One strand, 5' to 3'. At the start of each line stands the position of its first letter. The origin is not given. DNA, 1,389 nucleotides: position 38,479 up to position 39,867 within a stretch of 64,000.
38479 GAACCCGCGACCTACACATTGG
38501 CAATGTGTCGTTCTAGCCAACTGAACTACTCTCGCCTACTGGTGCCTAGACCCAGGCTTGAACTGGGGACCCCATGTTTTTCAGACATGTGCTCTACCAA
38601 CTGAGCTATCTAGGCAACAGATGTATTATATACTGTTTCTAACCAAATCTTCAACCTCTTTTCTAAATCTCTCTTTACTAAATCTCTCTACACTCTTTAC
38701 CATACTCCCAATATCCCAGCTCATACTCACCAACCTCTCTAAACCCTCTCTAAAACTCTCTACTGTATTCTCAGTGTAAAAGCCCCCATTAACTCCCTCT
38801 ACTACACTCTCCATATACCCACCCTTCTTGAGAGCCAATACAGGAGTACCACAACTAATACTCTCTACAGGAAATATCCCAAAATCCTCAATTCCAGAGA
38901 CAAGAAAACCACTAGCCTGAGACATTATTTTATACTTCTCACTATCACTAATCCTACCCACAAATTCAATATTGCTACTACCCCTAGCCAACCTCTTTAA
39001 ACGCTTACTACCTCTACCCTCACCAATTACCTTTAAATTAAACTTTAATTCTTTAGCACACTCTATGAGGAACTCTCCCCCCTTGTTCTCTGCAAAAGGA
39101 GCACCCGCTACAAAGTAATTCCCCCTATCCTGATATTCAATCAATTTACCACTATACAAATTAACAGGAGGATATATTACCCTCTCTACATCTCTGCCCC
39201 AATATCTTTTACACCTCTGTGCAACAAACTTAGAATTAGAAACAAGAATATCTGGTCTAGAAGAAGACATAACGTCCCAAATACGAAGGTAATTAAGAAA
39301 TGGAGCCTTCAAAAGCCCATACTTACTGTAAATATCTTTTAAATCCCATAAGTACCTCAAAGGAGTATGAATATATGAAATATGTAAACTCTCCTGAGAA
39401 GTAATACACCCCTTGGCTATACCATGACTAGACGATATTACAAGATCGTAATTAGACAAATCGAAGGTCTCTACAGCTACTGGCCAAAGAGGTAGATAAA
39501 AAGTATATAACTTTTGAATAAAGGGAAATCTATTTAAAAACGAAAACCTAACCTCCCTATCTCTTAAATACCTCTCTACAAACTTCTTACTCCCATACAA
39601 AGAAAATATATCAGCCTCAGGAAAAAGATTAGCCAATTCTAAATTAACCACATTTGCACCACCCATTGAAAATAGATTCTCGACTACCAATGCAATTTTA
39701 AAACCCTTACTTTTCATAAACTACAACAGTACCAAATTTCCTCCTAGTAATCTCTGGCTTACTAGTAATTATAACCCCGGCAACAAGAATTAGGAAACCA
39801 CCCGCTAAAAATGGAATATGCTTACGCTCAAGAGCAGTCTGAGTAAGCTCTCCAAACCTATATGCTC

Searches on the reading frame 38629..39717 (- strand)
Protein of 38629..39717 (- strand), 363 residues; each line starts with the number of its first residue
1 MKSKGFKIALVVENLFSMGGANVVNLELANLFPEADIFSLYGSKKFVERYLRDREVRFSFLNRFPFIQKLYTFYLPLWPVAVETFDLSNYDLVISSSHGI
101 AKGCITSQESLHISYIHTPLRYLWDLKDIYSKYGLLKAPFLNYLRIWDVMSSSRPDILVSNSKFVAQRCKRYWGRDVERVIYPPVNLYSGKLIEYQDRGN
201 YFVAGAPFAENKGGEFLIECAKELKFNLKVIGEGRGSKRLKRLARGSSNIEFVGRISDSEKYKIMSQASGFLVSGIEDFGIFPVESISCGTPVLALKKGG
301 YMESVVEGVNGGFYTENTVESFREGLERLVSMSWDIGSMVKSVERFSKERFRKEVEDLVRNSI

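Call 19: find_homologous_proteins(query=window:38629-39717:-, max_evalue=1e-20)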
Query window:38629-39717:- (363 aa): 6286 proteins with E <= 1e-20 among 8000 candidates; the best 120 are listed.
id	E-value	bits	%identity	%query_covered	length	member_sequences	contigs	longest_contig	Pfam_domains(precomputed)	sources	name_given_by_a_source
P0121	3.6e-240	814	100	100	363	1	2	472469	PF00534.27,PF13439.13,PF13692.13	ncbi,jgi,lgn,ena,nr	ncbi:glycosyltransferase [bacterium]|nr:glycosyltransferase [bacterium]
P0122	2.1e-189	647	77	100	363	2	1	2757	PF00534.27,PF13439.13,PF13692.13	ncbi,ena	-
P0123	4.9e-185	633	74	100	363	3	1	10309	PF00534.27,PF13439.13,PF13692.13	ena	-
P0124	1.7e-181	621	73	99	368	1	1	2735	PF00534.27,PF13439.13,PF13692.13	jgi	jgi:glycosyltransferase involved in cell wall biosynthesis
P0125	9.0e-175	599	70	99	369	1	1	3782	PF00534.27,PF13439.13,PF13692.13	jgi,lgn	jgi:glycosyltransferase involved in cell wall biosynthesis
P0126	1.0e-172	592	69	100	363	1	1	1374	PF00534.27,PF13439.13,PF13692.13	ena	-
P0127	1.7e-171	588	69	98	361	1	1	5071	PF00534.27,PF13439.13,PF13692.13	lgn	-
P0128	1.0e-168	579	71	95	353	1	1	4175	PF00534.27,PF13439.13,PF13692.13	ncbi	-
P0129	3.2e-168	577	65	100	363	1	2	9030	PF00534.27,PF13439.13,PF13692.13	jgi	jgi:glycosyltransferase involved in cell wall biosynthesis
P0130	1.1e-167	575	65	100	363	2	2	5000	PF00534.27,PF13524.13,PF13439.13,PF13692.13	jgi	jgi:glycosyltransferase involved in cell wall biosynthesis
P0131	9.0e-165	566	64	100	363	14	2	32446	PF00534.27,PF13524.13,PF13439.13,PF13692.13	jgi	jgi:glycosyltransferase involved in cell wall biosynthesis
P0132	7.9e-164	563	63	100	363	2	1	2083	PF00534.27,PF13439.13,PF13692.13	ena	-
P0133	8.7e-164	563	66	99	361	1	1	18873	PF00534.27,PF13439.13,PF13692.13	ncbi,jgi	-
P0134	4.2e-163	560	63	100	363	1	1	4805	PF00534.27,PF13439.13,PF13692.13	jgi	jgi:glycosyltransferase involved in cell wall biosynthesis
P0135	5.0e-162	557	63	100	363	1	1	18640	PF00534.27,PF13524.13,PF13439.13,PF13692.13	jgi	jgi:glycosyltransferase involved in cell wall biosynthesis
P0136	7.3e-161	553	63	99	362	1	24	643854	PF00534.27,PF13524.13,PF13439.13,PF13692.13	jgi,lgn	jgi:glycosyltransferase involved in cell wall biosynthesis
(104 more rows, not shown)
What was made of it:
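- The glycosyltransferase neighbour has many Candidatus Dojkabacteria homologs (call 19).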

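Call 20: find_encoding_contigs(protein=P0122, flank=10000, max_places=4)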
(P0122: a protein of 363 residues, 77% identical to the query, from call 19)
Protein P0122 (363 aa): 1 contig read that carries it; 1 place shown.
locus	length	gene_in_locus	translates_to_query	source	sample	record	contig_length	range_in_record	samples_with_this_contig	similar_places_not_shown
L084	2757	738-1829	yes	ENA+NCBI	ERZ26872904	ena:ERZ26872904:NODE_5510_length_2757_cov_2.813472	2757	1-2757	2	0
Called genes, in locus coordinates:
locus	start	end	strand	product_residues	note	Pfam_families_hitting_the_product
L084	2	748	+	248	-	?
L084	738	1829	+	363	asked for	PF13439:Glyco_transf_4, PF00534:Glycos_transf_1, PF13692:Glyco_trans_1_4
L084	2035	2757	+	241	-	?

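Call 21: find_encoding_contigs(protein=P0123, flank=10000, max_places=4)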
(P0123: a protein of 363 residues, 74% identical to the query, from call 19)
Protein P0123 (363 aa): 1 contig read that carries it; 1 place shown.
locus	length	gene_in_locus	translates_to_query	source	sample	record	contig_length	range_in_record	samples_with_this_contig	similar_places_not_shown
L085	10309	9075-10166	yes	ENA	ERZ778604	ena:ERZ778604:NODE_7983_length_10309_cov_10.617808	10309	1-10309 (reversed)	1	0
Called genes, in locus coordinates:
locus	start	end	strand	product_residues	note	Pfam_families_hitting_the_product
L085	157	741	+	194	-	PF02482:Ribosomal_S30AE, PF16321:Ribosom_S30AE_C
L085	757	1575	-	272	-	PF13624:SurA_N_3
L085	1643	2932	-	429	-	PF01551:Peptidase_M23 (faint)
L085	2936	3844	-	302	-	PF18075:FtsX_ECD, PF02687:FtsX (weak)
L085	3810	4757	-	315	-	PF00005:ABC_tran, PF02463:SMC_N (faint), PF13304:AAA_21 (faint)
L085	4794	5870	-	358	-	PF03462:PCRF, PF00472:RF-1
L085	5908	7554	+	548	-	PF01676:Metalloenzyme, PF06415:iPGM_N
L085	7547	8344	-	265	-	PF02673:BacA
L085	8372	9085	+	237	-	-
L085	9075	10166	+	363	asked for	PF13439:Glyco_transf_4 (weak), PF00534:Glycos_transf_1, PF13692:Glyco_trans_1_4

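Call 22: find_encoding_contigs(protein=P0136, flank=10000, max_places=2)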
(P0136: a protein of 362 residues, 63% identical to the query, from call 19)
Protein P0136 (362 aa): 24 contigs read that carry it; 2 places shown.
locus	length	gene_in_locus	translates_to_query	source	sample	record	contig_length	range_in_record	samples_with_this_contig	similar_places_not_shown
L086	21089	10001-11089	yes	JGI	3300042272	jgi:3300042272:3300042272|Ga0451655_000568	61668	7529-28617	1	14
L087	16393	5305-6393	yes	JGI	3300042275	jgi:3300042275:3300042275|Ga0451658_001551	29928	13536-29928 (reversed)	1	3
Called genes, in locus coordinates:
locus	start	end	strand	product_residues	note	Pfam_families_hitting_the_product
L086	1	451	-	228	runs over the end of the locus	PF01872:RibD_C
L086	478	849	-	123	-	-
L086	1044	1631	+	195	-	PF02482:Ribosomal_S30AE, PF16321:Ribosom_S30AE_C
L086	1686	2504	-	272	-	PF13623:SurA_N_2 (faint), PF13624:SurA_N_3 (weak)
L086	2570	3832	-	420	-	PF01551:Peptidase_M23 (faint)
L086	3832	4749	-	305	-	PF18075:FtsX_ECD, PF02687:FtsX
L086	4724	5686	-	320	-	PF00005:ABC_tran, PF02463:SMC_N (faint), PF13304:AAA_21 (faint)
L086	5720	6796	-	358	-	PF03462:PCRF, PF00472:RF-1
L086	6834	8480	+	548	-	PF01676:Metalloenzyme, PF06415:iPGM_N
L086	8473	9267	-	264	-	PF02673:BacA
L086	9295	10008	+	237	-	PF00963:Cohesin (weak)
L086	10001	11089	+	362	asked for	PF13439:Glyco_transf_4 (weak), PF00534:Glycos_transf_1, PF13692:Glyco_trans_1_4, PF13524:Glyco_trans_1_2 (weak)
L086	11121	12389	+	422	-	PF00149:Metallophos (weak)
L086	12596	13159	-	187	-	PF06821:Ser_hydrolase, PF00561:Abhydrolase_1 (weak)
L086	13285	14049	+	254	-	PF08478:POTRA_1 (weak)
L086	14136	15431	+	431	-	PF14450:FtsA, PF02491:SHS2_FTSA, PF11104:PilM_2, PF06723:MreB_Mbl, PF06277:EutA (weak), PF14450:FtsA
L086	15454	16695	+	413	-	PF00091:Tubulin, PF12327:FtsZ_C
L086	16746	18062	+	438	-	PF01098:FTSW_RODA_SPOVE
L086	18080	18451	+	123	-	PF00829:Ribosomal_L21p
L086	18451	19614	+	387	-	PF01555:N6_N4_Mtase (weak), PF01170:UPF0020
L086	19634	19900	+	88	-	PF01016:Ribosomal_L27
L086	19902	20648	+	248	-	PF08032:SpoU_sub_bind, PF00588:SpoU_methylase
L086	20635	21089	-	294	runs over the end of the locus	PF02195:ParB_N, PF17762:HTH_ParB, PF23552:ParB_C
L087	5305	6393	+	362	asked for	PF13439:Glyco_transf_4 (weak), PF00534:Glycos_transf_1, PF13692:Glyco_trans_1_4, PF13524:Glyco_trans_1_2 (weak)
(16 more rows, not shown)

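Call 27: find_encoding_contigs(protein=P0133, flank=10000, max_places=2)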
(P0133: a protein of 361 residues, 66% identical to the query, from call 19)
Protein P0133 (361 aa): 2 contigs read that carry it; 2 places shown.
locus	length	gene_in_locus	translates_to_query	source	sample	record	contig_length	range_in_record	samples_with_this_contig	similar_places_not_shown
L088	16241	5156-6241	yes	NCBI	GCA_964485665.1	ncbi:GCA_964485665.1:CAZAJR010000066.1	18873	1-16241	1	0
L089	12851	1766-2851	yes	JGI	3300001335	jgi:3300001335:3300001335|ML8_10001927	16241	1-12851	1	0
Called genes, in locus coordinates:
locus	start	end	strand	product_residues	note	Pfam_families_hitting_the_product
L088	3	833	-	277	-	?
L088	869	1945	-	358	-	PF03462:PCRF, PF00472:RF-1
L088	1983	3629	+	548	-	PF01676:Metalloenzyme, PF06415:iPGM_N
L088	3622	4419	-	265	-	PF02673:BacA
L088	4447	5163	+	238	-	PF00963:Cohesin (weak)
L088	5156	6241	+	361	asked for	PF13439:Glyco_transf_4 (weak), PF00534:Glycos_transf_1, PF13692:Glyco_trans_1_4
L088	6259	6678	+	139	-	PF05014:Nuc_deoxyrib_tr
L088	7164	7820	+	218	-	PF08478:POTRA_1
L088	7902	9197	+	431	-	PF14450:FtsA, PF02491:SHS2_FTSA, PF11104:PilM_2, PF06723:MreB_Mbl, PF06277:EutA (weak), PF14450:FtsA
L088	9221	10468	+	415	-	PF00091:Tubulin, PF12327:FtsZ_C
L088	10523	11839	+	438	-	PF01098:FTSW_RODA_SPOVE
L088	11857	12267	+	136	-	PF00829:Ribosomal_L21p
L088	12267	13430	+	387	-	PF01555:N6_N4_Mtase (weak), PF01170:UPF0020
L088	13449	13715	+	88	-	PF01016:Ribosomal_L27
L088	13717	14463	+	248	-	PF08032:SpoU_sub_bind, PF00588:SpoU_methylase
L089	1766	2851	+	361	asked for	PF13439:Glyco_transf_4 (weak), PF00534:Glycos_transf_1, PF13692:Glyco_trans_1_4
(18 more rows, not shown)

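Call 28: find_encoding_contigs(protein=P0127, flank=10000, max_places=2)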
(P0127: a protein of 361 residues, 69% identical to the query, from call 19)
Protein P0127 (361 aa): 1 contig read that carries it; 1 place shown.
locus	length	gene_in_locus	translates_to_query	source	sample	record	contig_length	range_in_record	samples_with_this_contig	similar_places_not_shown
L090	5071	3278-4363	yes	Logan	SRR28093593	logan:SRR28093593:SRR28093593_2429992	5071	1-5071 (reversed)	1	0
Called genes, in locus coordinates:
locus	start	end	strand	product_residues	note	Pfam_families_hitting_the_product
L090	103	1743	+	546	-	PF01676:Metalloenzyme, PF06415:iPGM_N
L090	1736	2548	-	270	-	PF02673:BacA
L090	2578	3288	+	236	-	-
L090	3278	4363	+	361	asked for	PF13439:Glyco_transf_4, PF00534:Glycos_transf_1, PF13692:Glyco_trans_1_4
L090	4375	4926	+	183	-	PF00561:Abhydrolase_1 (faint), PF06821:Ser_hydrolase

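Call 29: find_encoding_contigs(protein=P0128, flank=10000, max_places=2)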
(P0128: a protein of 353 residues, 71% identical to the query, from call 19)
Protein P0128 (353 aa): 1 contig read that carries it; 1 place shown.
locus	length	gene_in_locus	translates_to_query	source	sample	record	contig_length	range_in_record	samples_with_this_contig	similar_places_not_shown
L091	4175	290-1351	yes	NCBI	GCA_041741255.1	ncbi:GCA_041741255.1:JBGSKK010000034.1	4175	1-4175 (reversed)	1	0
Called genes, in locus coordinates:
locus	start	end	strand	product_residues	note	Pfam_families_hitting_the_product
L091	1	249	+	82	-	?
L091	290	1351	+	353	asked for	PF13439:Glyco_transf_4, PF00534:Glycos_transf_1, PF13692:Glyco_trans_1_4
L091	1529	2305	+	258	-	PF08478:POTRA_1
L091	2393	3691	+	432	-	PF14450:FtsA, PF02491:SHS2_FTSA, PF11104:PilM_2 (weak), PF06723:MreB_Mbl, PF14450:FtsA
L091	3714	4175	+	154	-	?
